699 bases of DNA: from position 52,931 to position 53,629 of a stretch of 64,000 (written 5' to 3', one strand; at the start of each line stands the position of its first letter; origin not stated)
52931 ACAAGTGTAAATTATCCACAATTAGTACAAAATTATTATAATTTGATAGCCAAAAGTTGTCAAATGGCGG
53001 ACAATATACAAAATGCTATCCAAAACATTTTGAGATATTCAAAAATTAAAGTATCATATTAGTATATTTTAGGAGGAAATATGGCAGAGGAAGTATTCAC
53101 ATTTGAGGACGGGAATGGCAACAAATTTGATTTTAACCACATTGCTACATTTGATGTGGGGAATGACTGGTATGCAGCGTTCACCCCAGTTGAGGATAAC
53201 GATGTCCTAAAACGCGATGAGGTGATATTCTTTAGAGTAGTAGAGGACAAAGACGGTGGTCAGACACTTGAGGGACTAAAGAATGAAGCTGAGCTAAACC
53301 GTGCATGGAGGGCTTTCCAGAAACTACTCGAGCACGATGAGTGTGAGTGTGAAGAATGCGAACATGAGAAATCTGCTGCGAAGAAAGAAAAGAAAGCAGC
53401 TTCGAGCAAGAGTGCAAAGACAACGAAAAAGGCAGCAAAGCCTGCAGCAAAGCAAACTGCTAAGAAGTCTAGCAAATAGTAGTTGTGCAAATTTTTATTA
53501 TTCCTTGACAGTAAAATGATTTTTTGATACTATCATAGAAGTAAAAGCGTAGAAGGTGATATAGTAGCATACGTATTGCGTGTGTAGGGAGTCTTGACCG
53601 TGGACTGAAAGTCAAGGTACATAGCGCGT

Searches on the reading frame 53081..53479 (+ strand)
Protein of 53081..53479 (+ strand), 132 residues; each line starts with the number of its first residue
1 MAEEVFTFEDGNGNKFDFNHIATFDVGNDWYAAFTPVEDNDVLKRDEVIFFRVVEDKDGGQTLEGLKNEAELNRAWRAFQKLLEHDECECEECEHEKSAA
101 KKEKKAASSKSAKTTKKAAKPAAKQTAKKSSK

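Call 81: search_protein_families(library=pfam, proteins=[window:53081-53479:+], max_evalue=0.0001)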
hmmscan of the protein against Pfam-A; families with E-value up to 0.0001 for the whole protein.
window:53081-53479:+ (132 aa): 1 family
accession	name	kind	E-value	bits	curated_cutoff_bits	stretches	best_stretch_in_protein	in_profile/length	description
PF06949.16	DUF1292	-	3.2e-12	47.6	24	1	12-84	2-75/75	Protein of unknown function (DUF1292)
